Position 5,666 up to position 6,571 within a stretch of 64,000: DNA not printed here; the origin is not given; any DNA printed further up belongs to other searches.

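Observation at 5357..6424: In-frame TAA at the conserved DWYKF position of a PPC domain fused to a caspase-like His/Cys domain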

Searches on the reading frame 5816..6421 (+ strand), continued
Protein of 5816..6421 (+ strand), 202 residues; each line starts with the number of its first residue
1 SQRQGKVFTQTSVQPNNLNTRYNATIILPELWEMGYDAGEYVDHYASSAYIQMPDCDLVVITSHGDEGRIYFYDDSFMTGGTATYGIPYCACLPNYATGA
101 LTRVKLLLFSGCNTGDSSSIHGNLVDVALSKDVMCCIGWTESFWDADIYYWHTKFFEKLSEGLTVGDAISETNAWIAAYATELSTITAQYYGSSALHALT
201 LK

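Call 99: search_solved_structures(query=A6, max_evalue=10, show_alignments=4)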
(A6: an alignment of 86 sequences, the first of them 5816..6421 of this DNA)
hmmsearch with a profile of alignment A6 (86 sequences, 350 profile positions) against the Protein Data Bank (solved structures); distinct sequences matched with E-value up to 10: 9.
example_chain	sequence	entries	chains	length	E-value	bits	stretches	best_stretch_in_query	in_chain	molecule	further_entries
1nqd_A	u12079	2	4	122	0.0061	18.9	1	29-142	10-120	class 1 collagenase | Collagenase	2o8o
4hpk_B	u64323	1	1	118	0.0081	18.5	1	29-142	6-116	Collagenase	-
1nqj_A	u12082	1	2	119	0.0084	18.4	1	29-142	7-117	class 1 collagenase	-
4hpk_A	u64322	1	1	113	0.014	17.7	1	30-142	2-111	Collagenase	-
3jqw_A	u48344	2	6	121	0.014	17.7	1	31-133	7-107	ColH protein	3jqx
8tl0_A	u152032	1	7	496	0.047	16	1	274-329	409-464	CHAT domain-containing protein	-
3afg_A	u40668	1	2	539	0.6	12.3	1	50-138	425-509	Subtilisin-like serine protease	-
9ues_B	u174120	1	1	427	1.1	11.4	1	50-138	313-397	Subtilisin-like serine protease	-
6ppm_A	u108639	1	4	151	1.9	10.7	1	137-221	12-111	Ancestral Caspase-6 Large Subunit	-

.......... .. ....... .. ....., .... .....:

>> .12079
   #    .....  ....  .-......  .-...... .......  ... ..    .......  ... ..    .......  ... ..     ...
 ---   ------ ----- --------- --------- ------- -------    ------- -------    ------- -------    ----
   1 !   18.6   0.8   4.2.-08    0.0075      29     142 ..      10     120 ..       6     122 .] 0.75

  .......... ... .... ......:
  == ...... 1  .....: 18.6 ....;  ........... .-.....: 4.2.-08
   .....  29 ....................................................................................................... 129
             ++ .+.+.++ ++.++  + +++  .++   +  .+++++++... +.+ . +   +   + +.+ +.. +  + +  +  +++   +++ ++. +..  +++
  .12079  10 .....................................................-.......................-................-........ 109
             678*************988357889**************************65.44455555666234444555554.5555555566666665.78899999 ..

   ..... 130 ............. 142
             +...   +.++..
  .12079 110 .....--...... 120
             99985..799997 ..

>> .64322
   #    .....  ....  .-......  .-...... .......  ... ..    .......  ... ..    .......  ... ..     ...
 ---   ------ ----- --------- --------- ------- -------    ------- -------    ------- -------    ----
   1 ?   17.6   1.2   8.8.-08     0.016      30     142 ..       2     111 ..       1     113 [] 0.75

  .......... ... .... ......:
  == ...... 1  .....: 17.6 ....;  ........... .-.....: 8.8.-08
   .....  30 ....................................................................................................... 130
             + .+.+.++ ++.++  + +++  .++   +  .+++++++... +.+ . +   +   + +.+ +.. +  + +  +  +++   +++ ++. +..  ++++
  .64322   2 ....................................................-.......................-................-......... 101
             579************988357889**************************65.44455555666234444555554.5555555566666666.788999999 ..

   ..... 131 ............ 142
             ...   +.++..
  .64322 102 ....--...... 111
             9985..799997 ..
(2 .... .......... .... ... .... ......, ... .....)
